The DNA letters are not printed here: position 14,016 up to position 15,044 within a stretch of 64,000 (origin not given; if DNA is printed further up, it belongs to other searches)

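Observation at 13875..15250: Degenerate Walker-A MinD/CpaE-like domain inserted between sensor and lipase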

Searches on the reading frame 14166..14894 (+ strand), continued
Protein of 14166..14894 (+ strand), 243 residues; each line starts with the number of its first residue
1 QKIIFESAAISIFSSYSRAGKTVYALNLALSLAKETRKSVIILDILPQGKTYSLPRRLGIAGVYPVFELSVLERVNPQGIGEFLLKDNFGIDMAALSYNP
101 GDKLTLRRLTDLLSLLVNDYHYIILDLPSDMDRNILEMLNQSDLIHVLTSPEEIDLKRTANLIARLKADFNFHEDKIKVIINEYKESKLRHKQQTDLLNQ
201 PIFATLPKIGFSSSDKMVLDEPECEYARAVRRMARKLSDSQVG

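Call 26: search_protein_families(library=ncbifam, proteins=[P0174, P0180, P0182, P0190, P0191, P0204, P0214, P0226, P0249, P0270], max_evalue=0.001)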
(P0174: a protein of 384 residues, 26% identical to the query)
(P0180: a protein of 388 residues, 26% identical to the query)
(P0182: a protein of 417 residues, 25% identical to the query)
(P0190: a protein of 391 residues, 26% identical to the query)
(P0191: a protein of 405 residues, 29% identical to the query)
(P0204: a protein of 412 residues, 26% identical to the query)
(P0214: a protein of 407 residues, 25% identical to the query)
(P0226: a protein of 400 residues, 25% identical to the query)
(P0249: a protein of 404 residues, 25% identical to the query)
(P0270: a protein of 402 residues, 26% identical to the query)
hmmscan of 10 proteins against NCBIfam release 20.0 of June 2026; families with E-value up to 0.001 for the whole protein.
P0174 (384 aa): 18 families
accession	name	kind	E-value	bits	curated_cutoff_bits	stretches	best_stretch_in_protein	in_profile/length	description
TIGR01969.1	minD_arch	subfamily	6.2e-28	97.6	201.75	1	143-380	2-233/251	cell division ATPase MinD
TIGR01968.1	minD_bact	equivalog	5.4e-26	91.5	212.9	1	142-378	2-237/261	septum site-determining protein MinD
NF041546.1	ParA_partition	equivalog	5.7e-16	58.7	180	2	143-180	1-37/203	ParA family partition ATPase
TIGR03815.1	CpaE_hom_Actino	equivalog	6.4e-16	58.4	154.45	1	129-362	99-326/340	septum site-determining protein Ssd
TIGR03371.1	cellulose_yhjQ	equivalog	1.8e-11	44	157.85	1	143-373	3-237/246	cellulose biosynthesis protein BcsQ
TIGR01007.1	eps_fam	subfamily_domain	2.1e-11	43.7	108.05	1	130-296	6-170/204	polysaccharide biosynthesis tyrosine autokinase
NF041136.1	MrpORP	equivalog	3e-11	43.2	450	1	144-192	8-55/365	iron-sulfur cluster carrier protein MrpORP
TIGR03018.1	pepcterm_TyrKin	hypoth_equivalog_domain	4.1e-11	42.6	230.65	1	125-303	18-198/207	XrtA-associated tyrosine autokinase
NF008079.0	PRK10818.1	equivalog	6.2e-11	42.1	508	1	143-377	4-246/270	septum site-determining protein MinD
NF047398.1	AAA_KGGVGR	domain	1.6e-10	41.6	90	1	143-191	4-51/190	KGGVGR-motif variant AAA ATPase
NF008669.0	PRK11670.1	equivalog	4.7e-07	29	348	1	142-305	108-268/369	iron-sulfur cluster carrier protein ApbC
NF041283.1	PrgP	equivalog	9.2e-07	28.4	400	1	144-284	5-153/297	ParA superfamily DNA segregation protein PrgP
NF007350.0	PRK09841.1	equivalog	5.4e-06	24.8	1248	1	137-267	527-653/726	tyrosine-protein kinase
TIGR03453.1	partition_RepA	equivalog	1.5e-05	24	348.45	0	117-180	82-142/387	plasmid partitioning protein RepA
NF053622.1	ATPseBagAMYCTU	equivalog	0.00019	21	400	1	139-180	4-44/325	ATPase BagA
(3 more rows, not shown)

P0180 (388 aa): 22 families
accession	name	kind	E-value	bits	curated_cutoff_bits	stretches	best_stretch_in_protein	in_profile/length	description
TIGR01968.1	minD_bact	equivalog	1.9e-26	93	212.9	1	141-364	2-226/261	septum site-determining protein MinD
TIGR01969.1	minD_arch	subfamily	6.1e-25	87.8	201.75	1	142-377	2-231/251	cell division ATPase MinD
NF008079.0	PRK10818.1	equivalog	4.1e-16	59.1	508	1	140-361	2-232/270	septum site-determining protein MinD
NF041546.1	ParA_partition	equivalog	1.4e-14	54.1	180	2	142-179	1-37/203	ParA family partition ATPase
NF041136.1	MrpORP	equivalog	2.7e-11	43.4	450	1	140-195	5-59/365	iron-sulfur cluster carrier protein MrpORP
TIGR03815.1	CpaE_hom_Actino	equivalog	5.2e-11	42.3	154.45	1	111-354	79-319/340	septum site-determining protein Ssd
TIGR03018.1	pepcterm_TyrKin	hypoth_equivalog_domain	6.4e-11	42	230.65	1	136-301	31-197/207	XrtA-associated tyrosine autokinase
NF047398.1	AAA_KGGVGR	domain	1e-09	39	90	1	141-189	3-50/190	KGGVGR-motif variant AAA ATPase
TIGR01007.1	eps_fam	subfamily_domain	3e-09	36.7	108.05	1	141-277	18-150/204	polysaccharide biosynthesis tyrosine autokinase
TIGR03371.1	cellulose_yhjQ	equivalog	2.3e-08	33.9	157.85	1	141-373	2-238/246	cellulose biosynthesis protein BcsQ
NF008568.0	PRK11519.1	equivalog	2.3e-08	32.7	1068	1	142-306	528-689/720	tyrosine-protein kinase Wzc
TIGR03453.1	partition_RepA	equivalog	3.3e-08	32.8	348.45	0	235-291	216-275/387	plasmid partitioning protein RepA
NF008669.0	PRK11670.1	equivalog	6.3e-08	31.9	348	1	140-196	107-162/369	iron-sulfur cluster carrier protein ApbC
NF041283.1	PrgP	equivalog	1e-06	28.3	400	0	142-181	4-43/297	ParA superfamily DNA segregation protein PrgP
TIGR04291.1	arsen_driv_ArsA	equivalog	1.7e-05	23.8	650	1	143-179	5-40/565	arsenical pump-driving ATPase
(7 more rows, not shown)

P0182 (417 aa): 20 families
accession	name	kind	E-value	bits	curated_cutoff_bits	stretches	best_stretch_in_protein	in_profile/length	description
TIGR01968.1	minD_bact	equivalog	3.1e-23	82.4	212.9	1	147-385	2-239/261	septum site-determining protein MinD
TIGR01969.1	minD_arch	subfamily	9.1e-23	80.7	201.75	1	148-395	2-242/251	cell division ATPase MinD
TIGR03815.1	CpaE_hom_Actino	equivalog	5.9e-15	55.2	154.45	1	138-362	103-321/340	septum site-determining protein Ssd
NF041546.1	ParA_partition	equivalog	8.1e-14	51.6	180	2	148-185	1-37/203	ParA family partition ATPase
NF008079.0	PRK10818.1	equivalog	8.3e-14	51.6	508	1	147-368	3-233/270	septum site-determining protein MinD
TIGR03018.1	pepcterm_TyrKin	hypoth_equivalog_domain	5e-13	48.9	230.65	1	142-307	31-197/207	XrtA-associated tyrosine autokinase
NF041136.1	MrpORP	equivalog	1.1e-12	48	450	1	144-200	4-58/365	iron-sulfur cluster carrier protein MrpORP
TIGR01007.1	eps_fam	subfamily_domain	3.9e-12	46.2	108.05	1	142-269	13-137/204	polysaccharide biosynthesis tyrosine autokinase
NF047398.1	AAA_KGGVGR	domain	2.7e-11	44.1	90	1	147-195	3-50/190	KGGVGR-motif variant AAA ATPase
NF007350.0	PRK09841.1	equivalog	7e-11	41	1248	1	146-307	531-689/726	tyrosine-protein kinase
NF041283.1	PrgP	equivalog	1.8e-10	40.6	400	1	147-290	3-154/297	ParA superfamily DNA segregation protein PrgP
NF008568.0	PRK11519.1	equivalog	8.6e-09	34.1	1068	1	155-305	535-682/720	tyrosine-protein kinase Wzc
TIGR03371.1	cellulose_yhjQ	equivalog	6.9e-08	32.3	157.85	1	147-185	2-39/246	cellulose biosynthesis protein BcsQ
TIGR03029.1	EpsG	equivalog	6.2e-07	28.9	313.8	1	145-271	102-224/274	chain length determinant protein tyrosine kinase EpsG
NF053622.1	ATPseBagAMYCTU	equivalog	3.3e-06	26.7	400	0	149-185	9-44/325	ATPase BagA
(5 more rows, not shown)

P0190 (391 aa): 13 families
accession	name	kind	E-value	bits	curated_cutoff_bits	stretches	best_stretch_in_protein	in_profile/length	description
TIGR01969.1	minD_arch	subfamily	5.7e-29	101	201.75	1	145-382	2-231/251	cell division ATPase MinD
TIGR01968.1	minD_bact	equivalog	8.6e-27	94.1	212.9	1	144-381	2-236/261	septum site-determining protein MinD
NF041546.1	ParA_partition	equivalog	5.8e-16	58.6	180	2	242-379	61-202/203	ParA family partition ATPase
NF008079.0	PRK10818.1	equivalog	1.5e-14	54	508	1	144-374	3-239/270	septum site-determining protein MinD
TIGR03371.1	cellulose_yhjQ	equivalog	5.3e-11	42.5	157.85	1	145-382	3-242/246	cellulose biosynthesis protein BcsQ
NF047398.1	AAA_KGGVGR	domain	1.2e-10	42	90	1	144-289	3-174/190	KGGVGR-motif variant AAA ATPase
TIGR03815.1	CpaE_hom_Actino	equivalog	7.9e-10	38.4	154.45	1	137-382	105-337/340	septum site-determining protein Ssd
TIGR03018.1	pepcterm_TyrKin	hypoth_equivalog_domain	1.1e-07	31.4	230.65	1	142-306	34-198/207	XrtA-associated tyrosine autokinase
NF041136.1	MrpORP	equivalog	9.9e-07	28.3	450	1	140-194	3-54/365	iron-sulfur cluster carrier protein MrpORP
TIGR01007.1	eps_fam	subfamily_domain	1.7e-06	27.8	108.05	1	137-293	11-165/204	polysaccharide biosynthesis tyrosine autokinase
NF008669.0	PRK11670.1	equivalog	4.2e-06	25.9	348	1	118-268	83-226/369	iron-sulfur cluster carrier protein ApbC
NF041283.1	PrgP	equivalog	4.5e-05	22.9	400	1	149-287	8-153/297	ParA superfamily DNA segregation protein PrgP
TIGR03453.1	partition_RepA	equivalog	0.00019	20.4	348.45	0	231-306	208-283/387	plasmid partitioning protein RepA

P0191 (405 aa): 27 families (the best 25 are shown)
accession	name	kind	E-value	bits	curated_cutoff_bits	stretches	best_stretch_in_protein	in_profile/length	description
TIGR01968.1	minD_bact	equivalog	1.8e-28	99.6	212.9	1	144-378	2-234/261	septum site-determining protein MinD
TIGR01969.1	minD_arch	subfamily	9.3e-27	93.8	201.75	1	145-396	2-246/251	cell division ATPase MinD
NF008079.0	PRK10818.1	equivalog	2.8e-18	66.2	508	1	144-377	3-243/270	septum site-determining protein MinD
NF041546.1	ParA_partition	equivalog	8.8e-17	61.3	180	2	245-334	65-156/203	ParA family partition ATPase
TIGR03371.1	cellulose_yhjQ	equivalog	6.7e-14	52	157.85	1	144-375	2-236/246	cellulose biosynthesis protein BcsQ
NF041136.1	MrpORP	equivalog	6.9e-12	45.3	450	1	143-301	5-161/365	iron-sulfur cluster carrier protein MrpORP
TIGR01007.1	eps_fam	subfamily_domain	9.7e-12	44.9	108.05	1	138-289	12-162/204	polysaccharide biosynthesis tyrosine autokinase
TIGR03815.1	CpaE_hom_Actino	equivalog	1.8e-11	43.8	154.45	1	111-358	78-319/340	septum site-determining protein Ssd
TIGR03018.1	pepcterm_TyrKin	hypoth_equivalog_domain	4.6e-10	39.2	230.65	1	125-303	16-196/207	XrtA-associated tyrosine autokinase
NF041283.1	PrgP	equivalog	2.7e-09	36.8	400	1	148-335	7-193/297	ParA superfamily DNA segregation protein PrgP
NF047398.1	AAA_KGGVGR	domain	7.6e-09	36.2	90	1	143-184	2-42/190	KGGVGR-motif variant AAA ATPase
NF047785.1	respo_reg_MadR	equivalog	1.2e-08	34.5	300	1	5-137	2-137/209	MadR family response regulator transcription factor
NF001965.0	PRK00742.1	subfamily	4.4e-08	32.7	293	1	2-132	2-128/357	chemotaxis-specific protein-glutamate methyltransferase CheB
NF009206.0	PRK12555.1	subfamily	2.1e-06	26.9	342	1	5-131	2-124/340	chemotaxis-specific protein-glutamate methyltransferase CheB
NF008677.0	PRK11697.1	equivalog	5.8e-06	25.8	246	1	5-142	3-136/238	two-component system response regulator BtsR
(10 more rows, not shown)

P0204 (412 aa): 41 families (the best 25 are shown)
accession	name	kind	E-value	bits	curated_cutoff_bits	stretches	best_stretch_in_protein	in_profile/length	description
TIGR01969.1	minD_arch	subfamily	1.2e-28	100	201.75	1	148-385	3-234/251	cell division ATPase MinD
TIGR01968.1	minD_bact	equivalog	4.3e-22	78.7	212.9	1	147-387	3-242/261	septum site-determining protein MinD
TIGR03815.1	CpaE_hom_Actino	equivalog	1.2e-17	64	154.45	1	84-365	64-325/340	septum site-determining protein Ssd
NF041546.1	ParA_partition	equivalog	8.6e-16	58.1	180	2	149-188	3-41/203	ParA family partition ATPase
TIGR03018.1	pepcterm_TyrKin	hypoth_equivalog_domain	1.1e-13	51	230.65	1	139-274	29-164/207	XrtA-associated tyrosine autokinase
TIGR03371.1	cellulose_yhjQ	equivalog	2.2e-13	50.2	157.85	1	148-381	4-241/246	cellulose biosynthesis protein BcsQ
NF041367.1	CheY_Halo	equivalog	3.7e-11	43.4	200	1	10-115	2-105/114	chemotaxis protein CheY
NF047785.1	respo_reg_MadR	equivalog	3.7e-11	42.8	300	1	7-124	1-121/209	MadR family response regulator transcription factor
NF052445.1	RespRegMctR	equivalog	3.9e-10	39.5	300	1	7-130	2-125/205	two-component system response regulator MctR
NF001965.0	PRK00742.1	subfamily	5.9e-10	38.9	293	1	6-125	3-123/357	chemotaxis-specific protein-glutamate methyltransferase CheB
NF008079.0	PRK10818.1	equivalog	1.1e-09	38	508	1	147-365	4-231/270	septum site-determining protein MinD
NF041136.1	MrpORP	equivalog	1.6e-09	37.6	450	1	148-199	8-58/365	iron-sulfur cluster carrier protein MrpORP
NF007935.0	PRK10651.1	equivalog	4.3e-09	35.9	250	1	5-119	5-119/216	two-component system response regulator NarL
TIGR02875.1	spore_0_A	equivalog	2.2e-08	33.7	200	1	7-126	3-124/262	sporulation transcription factor Spo0A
NF007018.1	PRK09483.1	equivalog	3.3e-08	33.4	280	1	7-130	2-124/217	UvrY/SirA/GacA family response regulator transcription factor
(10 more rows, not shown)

P0214 (407 aa): 23 families
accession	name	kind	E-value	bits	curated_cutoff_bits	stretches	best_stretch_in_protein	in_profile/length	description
TIGR01969.1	minD_arch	subfamily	2.2e-28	99.1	201.75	1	137-387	2-240/251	cell division ATPase MinD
TIGR01968.1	minD_bact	equivalog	2.8e-28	99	212.9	1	136-375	2-239/261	septum site-determining protein MinD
TIGR03815.1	CpaE_hom_Actino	equivalog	4.6e-22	78.6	154.45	1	81-351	64-320/340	septum site-determining protein Ssd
NF008079.0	PRK10818.1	equivalog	9.7e-17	61.2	508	1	136-396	3-267/270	septum site-determining protein MinD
NF041546.1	ParA_partition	equivalog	2.8e-15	56.4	180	2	137-174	1-37/203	ParA family partition ATPase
TIGR03371.1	cellulose_yhjQ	equivalog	6.7e-12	45.4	157.85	1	136-370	2-239/246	cellulose biosynthesis protein BcsQ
TIGR03018.1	pepcterm_TyrKin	hypoth_equivalog_domain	4.2e-11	42.6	230.65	1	114-297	12-198/207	XrtA-associated tyrosine autokinase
NF041136.1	MrpORP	equivalog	8.9e-09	35.1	450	1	137-189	7-58/365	iron-sulfur cluster carrier protein MrpORP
TIGR01818.1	ntrC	equivalog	1.1e-07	31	558.6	1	41-131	35-124/463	nitrogen regulation protein NR(I)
NF047398.1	AAA_KGGVGR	domain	2.7e-07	31.1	90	1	136-175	3-41/190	KGGVGR-motif variant AAA ATPase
TIGR03453.1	partition_RepA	equivalog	1.2e-06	27.6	348.45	1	124-190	93-157/387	plasmid partitioning protein RepA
NF049963.1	RespRegFlgRCampy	domain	1.4e-05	24.2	750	1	17-139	11-129/429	fla regulon two-component system response regulator FlgR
NF007005.1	PRK09468.1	equivalog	2.2e-05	24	331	1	6-141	6-139/237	osmolarity response regulator transcription factor OmpR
TIGR01005.1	eps_transp_fam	subfamily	2.6e-05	22.6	411.7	1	117-345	530-754/754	exopolysaccharide transport protein family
NF012023.0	PRK15479.1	equivalog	2.9e-05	23.7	337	1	7-137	4-132/224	transcriptional regulator TctD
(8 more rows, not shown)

P0226 (400 aa): 18 families
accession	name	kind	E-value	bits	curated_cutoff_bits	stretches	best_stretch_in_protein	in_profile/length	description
TIGR01968.1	minD_bact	equivalog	2.5e-29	102.4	212.9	1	126-365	2-238/261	septum site-determining protein MinD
TIGR01969.1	minD_arch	subfamily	3.9e-29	101.6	201.75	1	127-370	2-237/251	cell division ATPase MinD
TIGR03815.1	CpaE_hom_Actino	equivalog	4.5e-21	75.3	154.45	1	117-341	103-319/340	septum site-determining protein Ssd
NF041546.1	ParA_partition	equivalog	1.3e-19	70.5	180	2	221-360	59-201/203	ParA family partition ATPase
NF008079.0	PRK10818.1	equivalog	2.2e-18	66.5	508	1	126-347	3-231/270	septum site-determining protein MinD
TIGR03371.1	cellulose_yhjQ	equivalog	2.5e-14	53.3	157.85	1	127-362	3-240/246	cellulose biosynthesis protein BcsQ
TIGR03018.1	pepcterm_TyrKin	hypoth_equivalog_domain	3.1e-10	39.7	230.65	1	108-285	19-196/207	XrtA-associated tyrosine autokinase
TIGR03453.1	partition_RepA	equivalog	2.5e-09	36.5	348.45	1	123-184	102-161/387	plasmid partitioning protein RepA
TIGR01007.1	eps_fam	subfamily_domain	6.4e-09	35.6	108.05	1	125-270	17-161/204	polysaccharide biosynthesis tyrosine autokinase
NF047398.1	AAA_KGGVGR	domain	8.6e-09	36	90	1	126-167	3-43/190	KGGVGR-motif variant AAA ATPase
NF041136.1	MrpORP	equivalog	1.5e-08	34.4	450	1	127-177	7-56/365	iron-sulfur cluster carrier protein MrpORP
NF041283.1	PrgP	equivalog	9.5e-08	31.7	400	1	125-279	2-164/297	ParA superfamily DNA segregation protein PrgP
NF007350.0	PRK09841.1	equivalog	5.2e-05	21.5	1248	1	123-277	529-680/726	tyrosine-protein kinase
NF010443.0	PRK13869.1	subfamily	7.5e-05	21.7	446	0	124-271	120-284/405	plasmid-partitioning protein RepA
NF008669.0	PRK11670.1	equivalog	0.00027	20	348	1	116-182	96-163/369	iron-sulfur cluster carrier protein ApbC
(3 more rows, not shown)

P0249 (404 aa): 51 families (the best 25 are shown)
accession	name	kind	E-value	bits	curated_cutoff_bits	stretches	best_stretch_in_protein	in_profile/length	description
TIGR01969.1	minD_arch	subfamily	9.3e-28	97.1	201.75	1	151-392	2-237/251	cell division ATPase MinD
TIGR01968.1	minD_bact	equivalog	2e-25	89.6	212.9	1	150-395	2-246/261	septum site-determining protein MinD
NF041546.1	ParA_partition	equivalog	1.4e-17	64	180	2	151-188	1-37/203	ParA family partition ATPase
TIGR03815.1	CpaE_hom_Actino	equivalog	2.5e-15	56.5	154.45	1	146-354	108-311/340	septum site-determining protein Ssd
TIGR03371.1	cellulose_yhjQ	equivalog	5.7e-15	55.5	157.85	1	150-384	2-240/246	cellulose biosynthesis protein BcsQ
NF041136.1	MrpORP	equivalog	3.8e-12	46.2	450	1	149-200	5-55/365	iron-sulfur cluster carrier protein MrpORP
NF052445.1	RespRegMctR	equivalog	2.3e-11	43.5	300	1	5-123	2-120/205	two-component system response regulator MctR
TIGR03018.1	pepcterm_TyrKin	hypoth_equivalog_domain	6e-11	42.1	230.65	1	145-310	31-198/207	XrtA-associated tyrosine autokinase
NF047785.1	respo_reg_MadR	equivalog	1.1e-10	41.3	300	1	6-120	2-119/209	MadR family response regulator transcription factor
NF047398.1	AAA_KGGVGR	domain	1.5e-10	41.8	90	1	150-190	3-42/190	KGGVGR-motif variant AAA ATPase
TIGR01818.1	ntrC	equivalog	1.5e-10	40.5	558.6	1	33-168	25-160/463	nitrogen regulation protein NR(I)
NF008079.0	PRK10818.1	equivalog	3.4e-09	36.4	508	1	150-318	3-170/270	septum site-determining protein MinD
NF047654.1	DiguCycDgcRLepto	equivalog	7.8e-09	34.8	500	1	36-124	32-122/295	diguanylate cyclase DgcR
NF008469.0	PRK11361.1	equivalog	8.6e-09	34.6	714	1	35-143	33-141/461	acetoacetate metabolism transcriptional regulator AtoC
TIGR01007.1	eps_fam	subfamily_domain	1.2e-08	34.7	108.05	1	147-271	15-137/204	polysaccharide biosynthesis tyrosine autokinase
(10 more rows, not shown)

P0270 (402 aa): 15 families
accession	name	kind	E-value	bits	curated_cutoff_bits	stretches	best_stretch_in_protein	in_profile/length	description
TIGR01969.1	minD_arch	subfamily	1.3e-24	86.8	201.75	1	149-385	2-232/251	cell division ATPase MinD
TIGR01968.1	minD_bact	equivalog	2e-23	83.1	212.9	1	148-383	2-236/261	septum site-determining protein MinD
TIGR03815.1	CpaE_hom_Actino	equivalog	8.8e-13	48.1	154.45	1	79-361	41-319/340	septum site-determining protein Ssd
NF041546.1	ParA_partition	equivalog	2.6e-12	46.7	180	2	149-188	1-39/203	ParA family partition ATPase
NF008079.0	PRK10818.1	equivalog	9.3e-12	44.8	508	1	147-368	2-232/270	septum site-determining protein MinD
TIGR03018.1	pepcterm_TyrKin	hypoth_equivalog_domain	3.4e-11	42.9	230.65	1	137-310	26-199/207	XrtA-associated tyrosine autokinase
NF041136.1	MrpORP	equivalog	1.3e-10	41.2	450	1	150-383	8-248/365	iron-sulfur cluster carrier protein MrpORP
NF047398.1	AAA_KGGVGR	domain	6.7e-08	33.1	90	1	148-206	3-57/190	KGGVGR-motif variant AAA ATPase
TIGR01007.1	eps_fam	subfamily_domain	1.2e-07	31.5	108.05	1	154-292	24-160/204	polysaccharide biosynthesis tyrosine autokinase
NF008568.0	PRK11519.1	equivalog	7e-07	27.8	1068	1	144-308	523-684/720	tyrosine-protein kinase Wzc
NF007350.0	PRK09841.1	equivalog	3.3e-06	25.5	1248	1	143-310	527-691/726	tyrosine-protein kinase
NF008669.0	PRK11670.1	equivalog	5.1e-06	25.6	348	1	145-294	105-252/369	iron-sulfur cluster carrier protein ApbC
TIGR03371.1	cellulose_yhjQ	equivalog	1.4e-05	24.7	157.85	1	148-188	2-41/246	cellulose biosynthesis protein BcsQ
TIGR04291.1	arsen_driv_ArsA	equivalog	0.00019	20.3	650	0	151-178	6-33/565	arsenical pump-driving ATPase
NF001965.0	PRK00742.1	subfamily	0.00076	18.8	293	0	8-133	10-135/357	chemotaxis-specific protein-glutamate methyltransferase CheB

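Call 29: list_cluster_members(proteins=[P0129, P0131, P0134, P0137, P0138, P0144, P0152, P0155, P0161, P0188])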
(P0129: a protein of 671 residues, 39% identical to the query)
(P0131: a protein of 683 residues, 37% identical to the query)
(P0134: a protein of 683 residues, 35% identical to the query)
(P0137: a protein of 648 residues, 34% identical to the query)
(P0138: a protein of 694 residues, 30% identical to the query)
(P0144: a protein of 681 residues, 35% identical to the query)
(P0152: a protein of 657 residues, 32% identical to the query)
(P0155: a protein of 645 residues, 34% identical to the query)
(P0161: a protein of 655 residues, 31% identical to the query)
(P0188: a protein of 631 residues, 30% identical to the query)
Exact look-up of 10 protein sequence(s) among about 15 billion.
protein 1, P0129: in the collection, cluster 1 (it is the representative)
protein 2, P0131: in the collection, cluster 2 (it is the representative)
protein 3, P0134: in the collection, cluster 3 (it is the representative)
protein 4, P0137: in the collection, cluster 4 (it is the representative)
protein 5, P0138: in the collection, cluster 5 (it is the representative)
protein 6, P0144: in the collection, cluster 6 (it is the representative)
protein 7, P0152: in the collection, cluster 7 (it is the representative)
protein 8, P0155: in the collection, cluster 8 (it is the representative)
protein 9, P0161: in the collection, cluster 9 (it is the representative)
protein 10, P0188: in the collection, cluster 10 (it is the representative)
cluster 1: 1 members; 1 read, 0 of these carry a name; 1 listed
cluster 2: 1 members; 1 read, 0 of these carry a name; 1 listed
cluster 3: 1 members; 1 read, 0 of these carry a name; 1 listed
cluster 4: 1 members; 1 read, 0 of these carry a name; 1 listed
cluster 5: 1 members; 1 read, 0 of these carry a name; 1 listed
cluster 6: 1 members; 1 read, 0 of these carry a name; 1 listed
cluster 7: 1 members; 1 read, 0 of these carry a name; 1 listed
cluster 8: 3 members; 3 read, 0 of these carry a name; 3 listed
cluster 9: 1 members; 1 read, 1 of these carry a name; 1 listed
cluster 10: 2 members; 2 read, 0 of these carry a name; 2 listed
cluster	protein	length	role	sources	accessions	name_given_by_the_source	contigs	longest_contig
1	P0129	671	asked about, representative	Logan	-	-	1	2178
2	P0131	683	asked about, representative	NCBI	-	-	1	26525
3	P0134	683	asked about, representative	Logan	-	-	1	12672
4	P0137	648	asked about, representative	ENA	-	-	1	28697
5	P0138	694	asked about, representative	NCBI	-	-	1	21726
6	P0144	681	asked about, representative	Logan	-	-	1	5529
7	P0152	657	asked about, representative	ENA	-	-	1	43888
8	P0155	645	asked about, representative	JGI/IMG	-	-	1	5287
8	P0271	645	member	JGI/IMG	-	-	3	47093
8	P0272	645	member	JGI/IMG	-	-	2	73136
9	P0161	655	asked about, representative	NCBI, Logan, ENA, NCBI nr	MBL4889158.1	MAG: patatin-like phospholipase family protein [Candidatus Lindowbacteria bacterium] | patatin-like phospholipase family protein [Candidatus Lindowbacteria bacterium]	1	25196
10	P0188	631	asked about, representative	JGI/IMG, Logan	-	-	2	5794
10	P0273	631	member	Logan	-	-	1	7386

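Call 36: predict_structure(alignment_id=A2)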
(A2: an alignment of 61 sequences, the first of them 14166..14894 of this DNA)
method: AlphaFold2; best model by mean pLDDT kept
length: 243 residues; sequences in the alignment: 61
mean_pLDDT: 91.2   pTM: 0.90
mean pLDDT of the five models: 91.2, 91.0, 90.7, 90.4, 89.4
residues with pLDDT >= 90: 183; 70-90: 48; 50-70: 9; < 50: 3
segments of 3 or more residues with pLDDT < 50: none
pLDDT, mean of each block of 10 residues (from residue 1): 77 89 97 96 96 89 90 71 87 96 93 93 97 94 96 95 92 92 91 96 93 91 96 93 57
secondary structure, 60 per line:
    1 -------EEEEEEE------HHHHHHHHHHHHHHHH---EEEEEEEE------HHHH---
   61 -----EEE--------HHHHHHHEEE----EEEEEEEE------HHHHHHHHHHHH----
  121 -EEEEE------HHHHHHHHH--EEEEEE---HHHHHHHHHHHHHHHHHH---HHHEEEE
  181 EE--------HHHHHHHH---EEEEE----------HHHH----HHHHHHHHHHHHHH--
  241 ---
elements in order: E8-14 H21-36 E40-47 H54-57 E66-68 H77-83 E84-86 E91-98 H105-116 E122-126 H133-141 E144-149 H153-170 E177-182 H191-198 E202-206 H217-220 H225-238
